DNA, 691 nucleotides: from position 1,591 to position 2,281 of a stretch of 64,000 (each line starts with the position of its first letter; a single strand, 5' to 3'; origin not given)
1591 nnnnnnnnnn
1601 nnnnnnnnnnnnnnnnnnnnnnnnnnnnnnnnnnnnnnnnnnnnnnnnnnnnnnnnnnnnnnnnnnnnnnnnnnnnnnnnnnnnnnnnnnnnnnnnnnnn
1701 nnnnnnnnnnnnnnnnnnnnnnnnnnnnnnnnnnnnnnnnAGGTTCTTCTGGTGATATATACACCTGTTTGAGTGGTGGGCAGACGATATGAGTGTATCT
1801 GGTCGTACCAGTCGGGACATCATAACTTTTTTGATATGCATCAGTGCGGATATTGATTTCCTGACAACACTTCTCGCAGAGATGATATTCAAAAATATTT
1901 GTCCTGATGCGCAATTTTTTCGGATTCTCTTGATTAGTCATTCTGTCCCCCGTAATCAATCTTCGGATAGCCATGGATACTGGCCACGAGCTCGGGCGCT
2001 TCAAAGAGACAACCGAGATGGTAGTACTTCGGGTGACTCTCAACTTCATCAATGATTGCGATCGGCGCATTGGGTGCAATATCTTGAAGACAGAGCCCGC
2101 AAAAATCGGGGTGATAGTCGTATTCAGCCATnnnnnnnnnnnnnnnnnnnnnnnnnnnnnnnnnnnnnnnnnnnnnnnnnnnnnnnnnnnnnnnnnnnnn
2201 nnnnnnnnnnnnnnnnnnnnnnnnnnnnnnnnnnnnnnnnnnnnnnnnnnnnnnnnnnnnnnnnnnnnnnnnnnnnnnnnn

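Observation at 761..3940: Compact island: ClpP-like peptidase, three tandem paralogous Cys/His mini-proteins, and a metallophosphoesterase bracketed by twin palindromes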

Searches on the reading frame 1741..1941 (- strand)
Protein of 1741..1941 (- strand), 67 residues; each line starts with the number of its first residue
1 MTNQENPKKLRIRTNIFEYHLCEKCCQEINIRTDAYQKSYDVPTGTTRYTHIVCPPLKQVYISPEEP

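Call 3: search_protein_families(library=pfam, proteins=[window:1741-1941:-], max_evalue=1)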
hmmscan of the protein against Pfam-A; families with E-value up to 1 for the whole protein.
seq(67 aa): 1 family
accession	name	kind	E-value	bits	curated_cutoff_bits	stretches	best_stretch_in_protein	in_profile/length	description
PF04502.18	Saf4_Yju2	-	0.0019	18.4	27.8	1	14-49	63-100/332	Saf4/Yju2 protein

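Call 4: search_protein_families(library=phrogs, proteins=[window:1741-1941:-], max_evalue=1)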
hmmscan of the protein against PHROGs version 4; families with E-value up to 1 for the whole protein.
seq(67 aa): 1 family
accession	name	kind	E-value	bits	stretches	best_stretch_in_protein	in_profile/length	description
phrog_13156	-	unknown function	0.24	12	1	10-53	35-74/198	-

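Call 32: search_protein_families(library=padloc, proteins=[window:1741-1941:-], max_evalue=1)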
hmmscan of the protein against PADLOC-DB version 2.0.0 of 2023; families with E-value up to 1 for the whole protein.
seq(67 aa): 0 families

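Call 44: find_homologous_proteins(query=A3, max_evalue=0.01)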
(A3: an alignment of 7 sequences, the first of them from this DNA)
Query A3 (7 sequences) (67 aa, profile of the alignment): 9 proteins with E <= 0.01 among 21 candidates.
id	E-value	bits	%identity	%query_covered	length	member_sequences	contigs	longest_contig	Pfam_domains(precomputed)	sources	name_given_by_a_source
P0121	5.4e-23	99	64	99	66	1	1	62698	-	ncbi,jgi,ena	ncbi:MAG: hypothetical protein WC791_03020 [Candidatus Paceibacterota bacterium]|jgi:hypothetical pr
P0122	4.8e-21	92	100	100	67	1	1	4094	-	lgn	-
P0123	4.6e-18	83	50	69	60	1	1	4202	-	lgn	-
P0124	1.3e-16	78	36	63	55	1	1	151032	-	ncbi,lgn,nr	ncbi:MAG: hypothetical protein M0P64_00570 [Candidatus Pacebacteria bacterium]|nr:hypothetical prote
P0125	5.3e-14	70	28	57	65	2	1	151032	-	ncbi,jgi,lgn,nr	ncbi:MAG: hypothetical protein M0P64_00565 [Candidatus Pacebacteria bacterium]|jgi:hypothetical prot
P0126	3.3e-13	67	67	9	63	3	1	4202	-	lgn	-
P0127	4.0e-12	64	32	37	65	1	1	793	-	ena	-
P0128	4.7e-11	60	33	58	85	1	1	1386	-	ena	-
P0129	3.6e-9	54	-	-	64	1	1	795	-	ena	-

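Call 47: find_encoding_contigs(protein=P0128, flank=3000, max_places=3)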
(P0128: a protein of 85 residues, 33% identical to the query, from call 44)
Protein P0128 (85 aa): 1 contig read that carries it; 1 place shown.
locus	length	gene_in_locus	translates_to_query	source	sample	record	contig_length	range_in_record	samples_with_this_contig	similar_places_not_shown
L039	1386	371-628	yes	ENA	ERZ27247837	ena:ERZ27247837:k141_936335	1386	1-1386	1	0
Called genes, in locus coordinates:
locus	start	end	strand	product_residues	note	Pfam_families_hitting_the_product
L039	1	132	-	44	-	?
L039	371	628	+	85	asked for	-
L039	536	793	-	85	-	-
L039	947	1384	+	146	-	?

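Call 50: search_protein_families(library=ncbifam, proteins=[window:1741-1941:-], max_evalue=0.1)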
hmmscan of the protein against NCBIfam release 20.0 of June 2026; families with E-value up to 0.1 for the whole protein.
seq(67 aa): 0 families

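Call 53: search_protein_representatives(alignment_id=A4)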
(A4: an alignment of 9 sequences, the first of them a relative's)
Query: 9 sequences, 57 profile positions. Proteins with E-value up to 0.001 (for the whole library): 17; up to 1e-10: 4; up to 1e-30: 0. The best 17 are listed.
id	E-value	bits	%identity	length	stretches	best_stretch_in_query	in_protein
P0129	6.7e-18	80.3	-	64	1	4-56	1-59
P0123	1.8e-17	78.9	-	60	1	1-52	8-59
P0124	3.5e-17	78.0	-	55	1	1-47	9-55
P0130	4.6e-11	58.4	-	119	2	7-54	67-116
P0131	2.3e-09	53.0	-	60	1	4-49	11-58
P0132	6.3e-09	51.5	-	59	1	1-51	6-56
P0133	4.1e-08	49.0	-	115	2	8-51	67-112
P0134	8.2e-08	48.0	-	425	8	34-47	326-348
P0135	1.0e-07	47.7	-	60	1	3-54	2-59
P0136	2.7e-07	46.3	-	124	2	10-52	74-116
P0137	4.0e-07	45.8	-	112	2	9-47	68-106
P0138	1.8e-06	43.7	-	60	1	2-47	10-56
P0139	1.9e-05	40.4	-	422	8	35-52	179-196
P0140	2.3e-05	40.2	-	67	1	4-42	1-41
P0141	3.2e-05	39.7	-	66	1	4-42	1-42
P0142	3.7e-05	39.5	-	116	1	8-48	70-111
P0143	7.9e-05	38.4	-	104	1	10-48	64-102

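Call 55: find_encoding_contigs(protein=P0130, flank=6000, max_places=3)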
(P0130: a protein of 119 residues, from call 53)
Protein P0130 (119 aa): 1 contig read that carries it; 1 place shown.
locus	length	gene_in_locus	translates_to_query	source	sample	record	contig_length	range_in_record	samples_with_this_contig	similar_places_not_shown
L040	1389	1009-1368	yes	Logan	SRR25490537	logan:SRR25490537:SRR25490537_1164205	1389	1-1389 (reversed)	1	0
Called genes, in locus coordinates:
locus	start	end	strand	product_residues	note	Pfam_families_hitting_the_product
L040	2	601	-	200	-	?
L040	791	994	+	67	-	-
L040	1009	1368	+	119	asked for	-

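Call 56: find_encoding_contigs(protein=P0136, flank=6000, max_places=3)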
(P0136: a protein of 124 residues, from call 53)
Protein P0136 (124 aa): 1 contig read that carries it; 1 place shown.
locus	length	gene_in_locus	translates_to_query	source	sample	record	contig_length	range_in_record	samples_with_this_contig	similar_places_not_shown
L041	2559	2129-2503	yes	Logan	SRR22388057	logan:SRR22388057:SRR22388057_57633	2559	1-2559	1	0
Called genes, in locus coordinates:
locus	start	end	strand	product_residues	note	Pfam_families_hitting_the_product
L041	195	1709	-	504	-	-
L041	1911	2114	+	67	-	-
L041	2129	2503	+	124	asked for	-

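Call 77: predict_structure(alignment_id=A4)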
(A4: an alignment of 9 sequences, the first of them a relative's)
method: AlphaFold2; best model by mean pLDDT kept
length: 67 residues; sequences in the alignment: 9
mean_pLDDT: 73.0   pTM: 0.45
mean pLDDT of the five models: 73.0, 72.9, 72.8, 72.6, 70.1
residues with pLDDT >= 90: 3; 70-90: 35; 50-70: 24; < 50: 5
segments of 3 or more residues with pLDDT < 50: none
pLDDT, mean of each block of 10 residues (from residue 1): 53 60 85 87 88 76 56
secondary structure, 60 per line:
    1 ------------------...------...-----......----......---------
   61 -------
elements in order: E19-21 E28-30 E36-41 E46-51

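Call 80: fold_search(model_id=the predicted structure, library=pdb)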
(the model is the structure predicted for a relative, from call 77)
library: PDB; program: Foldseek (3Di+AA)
matches with E <= 10: 47; with E <= 0.001: 0
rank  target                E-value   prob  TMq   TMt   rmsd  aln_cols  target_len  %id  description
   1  8vvt_V                1.1e+00  0.72  0.41  0.29   1.4        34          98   12  Mammalian ribosomes bound to Anisomycin in the rotated conformation (released 2025-07-30)
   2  7ls2_Q2               1.7e+00  0.63  0.41  0.26   1.4        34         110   12  80S ribosome from mouse bound to eEF2 (Class I) (released 2021-11-03)
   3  9qf4_BV               1.7e+00  0.47  0.37  0.39   1.9        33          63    9  Structure of P. furiosus 70S ribosome grown at 95 degC (released 2025-11-05)
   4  8vvp_V                2.0e+00  0.54  0.40  0.26   1.5        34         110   12  Codon sampling state obtained from Anisomycin-treated mammalian ribosomes (released 2025-07-30)
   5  7zjx_LZ               2.1e+00  0.47  0.40  0.30   1.7        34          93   12  Rabbit 80S ribosome programmed with SECIS and SBP2 (released 2022-09-07)
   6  4v8p_BT               2.3e+00  0.35  0.38  0.41   2.2        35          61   14  T.thermophila 60S ribosomal subunit in complex with initiation factor 6. (released 2014-07-09)
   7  8jiv_CW               2.8e+00  0.33  0.40  0.43   2.1        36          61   11  Atomic structure of wheat ribosome reveals unique features of the plant ribosomes (released 2024-03-27)
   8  8g60_LW               3.0e+00  0.38  0.40  0.24   1.7        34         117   12  mRNA decoding in human is kinetically and structurally distinct from bacteria (CR state) (released 2023-04-19)
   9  9c3h_LW               3.0e+00  0.35  0.39  0.25   1.8        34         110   12  Structure of the CNOT3-bound human 80S ribosome with tRNA-ARG in the P-site. (released 2024-12-04)
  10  3rht_A                3.2e+00  0.23  0.28  0.08   1.1        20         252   15  Crystal structure of type 1 glutamine amidotransferase (GATase1)-like protein from Planctomyces limnophilus (released 2011-04-27)
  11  9h3g_AO               3.4e+00  0.28  0.38  0.41   2.3        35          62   11  Structure of the Arabidopsis thaliana 80S ribosome in complex with P- and E-site tRNAs and mRNA (released 2026-02-04)
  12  8azw_L                4.2e+00  0.23  0.38  0.41   2.3        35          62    8  Cryo-EM structure of the plant 60S subunit (released 2023-06-07)
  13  2nb9_MODEL_1_A        4.5e+00  0.05  0.23  0.30   9.6        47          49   11  Solution structure of ZitP zinc finger (released 2016-12-14)
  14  8v87_u                4.8e+00  0.23  0.38  0.24   1.8        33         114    6  60S ribosome biogenesis intermediate (Dbp10 post-catalytic structure - Overall map) (released 2024-05-01)
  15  8i9p_CC               5.1e+00  0.06  0.24  0.09   6.0        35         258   20  Cryo-EM structure of a Chaetomium thermophilum pre-60S ribosomal subunit - State Mak16 (released 2023-05-17)
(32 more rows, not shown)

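Call 91: list_cluster_members(proteins=[P0131, P0132, P0133, P0135, P0137, P0138, P0140, P0141, P0142, P0143])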
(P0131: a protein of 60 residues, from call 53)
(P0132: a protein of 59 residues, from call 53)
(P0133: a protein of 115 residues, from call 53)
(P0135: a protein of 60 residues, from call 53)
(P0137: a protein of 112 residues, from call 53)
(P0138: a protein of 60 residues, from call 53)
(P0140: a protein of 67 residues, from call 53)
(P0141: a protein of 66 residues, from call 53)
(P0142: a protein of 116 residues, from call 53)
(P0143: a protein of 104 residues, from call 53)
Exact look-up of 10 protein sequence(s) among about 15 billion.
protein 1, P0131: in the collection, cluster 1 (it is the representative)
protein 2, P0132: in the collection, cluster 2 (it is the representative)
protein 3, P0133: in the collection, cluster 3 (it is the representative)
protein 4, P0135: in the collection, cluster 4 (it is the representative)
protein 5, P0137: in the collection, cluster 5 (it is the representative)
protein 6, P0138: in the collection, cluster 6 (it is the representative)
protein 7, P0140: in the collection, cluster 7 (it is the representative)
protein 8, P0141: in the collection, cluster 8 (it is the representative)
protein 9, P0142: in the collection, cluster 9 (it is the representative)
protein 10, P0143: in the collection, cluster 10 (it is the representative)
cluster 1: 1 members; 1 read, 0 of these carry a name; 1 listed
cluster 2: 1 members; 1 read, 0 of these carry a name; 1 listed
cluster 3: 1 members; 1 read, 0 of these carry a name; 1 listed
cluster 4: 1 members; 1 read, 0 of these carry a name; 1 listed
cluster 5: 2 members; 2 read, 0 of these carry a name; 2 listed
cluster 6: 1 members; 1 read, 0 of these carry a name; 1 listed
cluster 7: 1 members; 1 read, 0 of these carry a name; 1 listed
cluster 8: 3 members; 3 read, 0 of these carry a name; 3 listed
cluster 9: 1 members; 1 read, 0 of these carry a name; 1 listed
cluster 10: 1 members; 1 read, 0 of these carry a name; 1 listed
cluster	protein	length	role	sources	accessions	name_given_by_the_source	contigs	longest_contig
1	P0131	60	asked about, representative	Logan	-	-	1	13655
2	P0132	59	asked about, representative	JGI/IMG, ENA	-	-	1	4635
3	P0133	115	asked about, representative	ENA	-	-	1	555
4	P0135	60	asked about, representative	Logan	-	-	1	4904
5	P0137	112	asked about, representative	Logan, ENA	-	-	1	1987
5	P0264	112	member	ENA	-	-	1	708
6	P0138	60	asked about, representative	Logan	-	-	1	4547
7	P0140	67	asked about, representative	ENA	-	-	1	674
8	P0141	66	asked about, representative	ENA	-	-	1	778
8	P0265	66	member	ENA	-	-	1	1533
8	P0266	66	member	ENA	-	-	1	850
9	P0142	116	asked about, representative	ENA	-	-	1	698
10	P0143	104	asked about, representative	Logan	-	-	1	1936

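Call 92: find_encoding_contigs(protein=P0131, flank=8000, max_places=1)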
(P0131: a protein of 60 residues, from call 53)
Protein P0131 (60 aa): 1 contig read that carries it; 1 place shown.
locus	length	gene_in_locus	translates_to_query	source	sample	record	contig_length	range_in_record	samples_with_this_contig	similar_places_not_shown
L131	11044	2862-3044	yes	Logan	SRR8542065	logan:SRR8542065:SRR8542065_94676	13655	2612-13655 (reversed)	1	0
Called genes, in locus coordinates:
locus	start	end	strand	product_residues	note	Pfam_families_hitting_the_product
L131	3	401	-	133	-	?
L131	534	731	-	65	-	PF00313:CSD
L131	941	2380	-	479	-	-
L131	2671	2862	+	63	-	-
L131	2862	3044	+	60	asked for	-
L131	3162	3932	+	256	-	PF00574:CLP_protease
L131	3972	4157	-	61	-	-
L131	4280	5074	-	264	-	PF00300:His_Phos_1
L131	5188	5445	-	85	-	-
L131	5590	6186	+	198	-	PF13847:Methyltransf_31 (weak), PF08241:Methyltransf_11 (weak), PF08242:Methyltransf_12, PF13649:Methyltransf_25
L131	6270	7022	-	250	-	PF01471:PG_binding_1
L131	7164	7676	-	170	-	-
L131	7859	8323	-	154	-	-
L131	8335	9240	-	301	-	PF00246:Peptidase_M14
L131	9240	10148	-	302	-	PF00246:Peptidase_M14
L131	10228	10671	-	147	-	-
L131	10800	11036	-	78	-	-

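Call 93: find_encoding_contigs(protein=P0138, flank=5000, max_places=1)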
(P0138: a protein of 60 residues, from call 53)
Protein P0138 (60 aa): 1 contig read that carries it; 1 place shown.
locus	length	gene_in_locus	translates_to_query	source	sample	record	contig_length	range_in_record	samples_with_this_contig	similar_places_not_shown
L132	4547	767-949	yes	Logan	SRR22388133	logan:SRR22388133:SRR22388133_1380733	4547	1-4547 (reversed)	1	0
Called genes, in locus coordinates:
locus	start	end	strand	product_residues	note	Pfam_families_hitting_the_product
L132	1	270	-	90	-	?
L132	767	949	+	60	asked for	-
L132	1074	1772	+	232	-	PF00574:CLP_protease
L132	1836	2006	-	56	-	-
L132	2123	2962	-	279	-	PF00300:His_Phos_1 (weak)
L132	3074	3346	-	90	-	-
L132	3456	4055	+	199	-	PF13847:Methyltransf_31 (weak), PF08241:Methyltransf_11 (weak), PF08242:Methyltransf_12, PF13649:Methyltransf_25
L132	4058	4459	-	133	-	PF03073:TspO_MBR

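Call 95: search_protein_families(library=phrogs, proteins=[L131:3162-3932:+, L132:1074-1772:+, L131:941-2380:-], max_evalue=0.001)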
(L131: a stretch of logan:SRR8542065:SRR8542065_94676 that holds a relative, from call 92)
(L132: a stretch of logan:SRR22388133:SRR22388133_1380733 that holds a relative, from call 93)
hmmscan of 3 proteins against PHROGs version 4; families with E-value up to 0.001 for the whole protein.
L131:3162-3932:+ (256 aa): 8 families
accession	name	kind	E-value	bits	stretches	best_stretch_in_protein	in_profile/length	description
phrog_94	-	head and packaging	2.6e-21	77.8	1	111-254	101-251/622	head maturation protease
phrog_1684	-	head and packaging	6.4e-18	66.2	1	115-252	72-202/284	head maturation protease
phrog_2976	-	head and packaging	9.5e-17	62.8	1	114-254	50-183/394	head maturation protease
phrog_133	-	head and packaging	2.1e-13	50.8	1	117-254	49-180/668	head maturation protease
phrog_3348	-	unknown function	6.6e-11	43.1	1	115-253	66-198/386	-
phrog_1827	-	other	8.7e-11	42.5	1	108-204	44-139/202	ATP-dependent protease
phrog_5410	-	other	2.5e-08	34.5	1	105-183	44-122/323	ATP-dependent protease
phrog_53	-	head and packaging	2.1e-05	24.9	1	105-254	106-280/583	head maturation protease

L132:1074-1772:+ (232 aa): 8 families
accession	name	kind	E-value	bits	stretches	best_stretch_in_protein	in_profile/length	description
phrog_94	-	head and packaging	3.2e-18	67.6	1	102-230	127-251/622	head maturation protease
phrog_2976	-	head and packaging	8.9e-13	49.7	1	90-230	50-183/394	head maturation protease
phrog_1684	-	head and packaging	4.3e-12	47.1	1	89-228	70-202/284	head maturation protease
phrog_133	-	head and packaging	7.7e-11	42.3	1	95-230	51-180/668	head maturation protease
phrog_1827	-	other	4e-10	40.4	1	81-190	41-150/202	ATP-dependent protease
phrog_5410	-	other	5.9e-08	33.3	1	82-157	45-120/323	ATP-dependent protease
phrog_3348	-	unknown function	1e-06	29.3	1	94-229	69-198/386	-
phrog_53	-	head and packaging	0.00042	20.6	1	103-230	128-280/583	head maturation protease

L131:941-2380:- (479 aa): 1 family
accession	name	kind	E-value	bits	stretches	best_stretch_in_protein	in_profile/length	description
phrog_1745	-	other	7e-143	478.1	1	18-470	83-538/542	DNA transfer protein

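Call 96: search_protein_families(library=ncbifam, proteins=[L131:3162-3932:+, L132:1074-1772:+], max_evalue=0.001)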
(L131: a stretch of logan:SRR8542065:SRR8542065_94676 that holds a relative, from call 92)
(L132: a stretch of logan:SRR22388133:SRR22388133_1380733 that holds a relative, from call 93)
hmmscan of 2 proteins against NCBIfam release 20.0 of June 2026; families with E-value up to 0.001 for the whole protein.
L131:3162-3932:+ (256 aa): 11 families
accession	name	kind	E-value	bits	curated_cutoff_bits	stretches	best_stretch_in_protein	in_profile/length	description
NF045542.1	Clp_rel_HeadMat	equivalog_domain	3.2e-20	72.7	120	1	110-252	27-165/165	head maturation protease, ClpP-related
NF045540.1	scaf_prot_MCP1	exception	4.7e-17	61.9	475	1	110-254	24-162/652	ClpP-like prohead protease/major capsid protein fusion protein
NF001368.0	PRK00277.1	subfamily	1.3e-15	57.8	249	1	98-255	44-197/203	ATP-dependent Clp protease proteolytic subunit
NF009205.0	PRK12553.1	subfamily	3.1e-15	56.3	228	1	102-254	53-203/211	ATP-dependent Clp protease proteolytic subunit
NF011090.0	PRK14513.1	equivalog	1.8e-12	47.5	347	1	96-254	37-191/201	ATP-dependent Clp protease proteolytic subunit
TIGR00493.1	clpP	equivalog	3.7e-11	43.1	308.6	1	99-255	40-192/192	ATP-dependent Clp endopeptidase proteolytic subunit ClpP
NF009203.0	PRK12551.1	equivalog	2.6e-10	40.4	359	1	104-255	43-190/196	ATP-dependent Clp protease proteolytic subunit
NF011091.0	PRK14514.1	equivalog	1.9e-09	37.5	361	1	106-255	74-219/221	ATP-dependent Clp endopeptidase proteolytic subunit ClpP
NF011089.0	PRK14512.1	equivalog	2.7e-08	33.8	251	1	103-254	45-192/200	ATP-dependent Clp protease proteolytic subunit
NF009204.0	PRK12552.1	equivalog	7e-06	25.6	263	1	101-254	55-213/225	ATP-dependent Clp protease proteolytic subunit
NF047768.1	Clp_like_SDH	equivalog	1.4e-05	24.7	250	1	111-177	73-139/260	SDH family Clp fold serine proteinase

L132:1074-1772:+ (232 aa): 10 families
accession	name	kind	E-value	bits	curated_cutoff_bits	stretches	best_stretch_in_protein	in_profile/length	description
NF001368.0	PRK00277.1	subfamily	2.5e-15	56.9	249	1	72-231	42-197/203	ATP-dependent Clp protease proteolytic subunit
NF045542.1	Clp_rel_HeadMat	equivalog_domain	8.6e-15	55.1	120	1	86-228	27-165/165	head maturation protease, ClpP-related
NF009205.0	PRK12553.1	subfamily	2.1e-14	53.6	228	1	72-230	48-203/211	ATP-dependent Clp protease proteolytic subunit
NF045540.1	scaf_prot_MCP1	exception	4.2e-14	52.2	475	1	87-230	25-162/652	ClpP-like prohead protease/major capsid protein fusion protein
NF011090.0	PRK14513.1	equivalog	4.6e-14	52.7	347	1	45-230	15-191/201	ATP-dependent Clp protease proteolytic subunit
TIGR00493.1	clpP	equivalog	9.6e-09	35.2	308.6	1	45-231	15-192/192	ATP-dependent Clp endopeptidase proteolytic subunit ClpP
NF011091.0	PRK14514.1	equivalog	1e-06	28.5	361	1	80-231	72-219/221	ATP-dependent Clp endopeptidase proteolytic subunit ClpP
NF011089.0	PRK14512.1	equivalog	2.7e-06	27.3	251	1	77-231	43-193/200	ATP-dependent Clp protease proteolytic subunit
NF009203.0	PRK12551.1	equivalog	3.9e-06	26.7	359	1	45-231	13-190/196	ATP-dependent Clp protease proteolytic subunit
NF009204.0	PRK12552.1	equivalog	1e-05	25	263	1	51-230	29-213/225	ATP-dependent Clp protease proteolytic subunit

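Call 99: find_related_loci(query=L131:3162-3932:+, collection=viral_contigs, flank=6000)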
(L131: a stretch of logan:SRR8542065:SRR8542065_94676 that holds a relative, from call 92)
Query L131:3162-3932:+ (256 aa) in viral_contigs; peptide patterns used: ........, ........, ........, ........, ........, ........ (x = any residue, [..] = any of these).
1 stretches matched a pattern, but none encodes a relative of the query by tblastn (E <= 1e-3).

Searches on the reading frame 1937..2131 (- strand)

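Call 3: search_protein_families(library=pfam, proteins=[window:1937-2131:-], max_evalue=1)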
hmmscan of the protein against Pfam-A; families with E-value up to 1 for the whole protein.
seq(65 aa): 0 families

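Call 4: search_protein_families(library=phrogs, proteins=[window:1937-2131:-], max_evalue=1)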
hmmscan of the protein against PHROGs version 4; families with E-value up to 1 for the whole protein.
seq(65 aa): 1 family
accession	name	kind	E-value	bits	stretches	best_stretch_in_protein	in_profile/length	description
phrog_23937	-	unknown function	0.36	11.9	1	8-24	28-44/63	-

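Call 32: search_protein_families(library=padloc, proteins=[window:1937-2131:-], max_evalue=1)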
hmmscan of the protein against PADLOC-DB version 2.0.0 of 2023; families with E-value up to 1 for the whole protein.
seq(65 aa): 0 families

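Call 50: search_protein_families(library=ncbifam, proteins=[window:1937-2131:-], max_evalue=0.1)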
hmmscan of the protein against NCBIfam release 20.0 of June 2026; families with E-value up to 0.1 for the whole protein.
seq(65 aa): 0 families
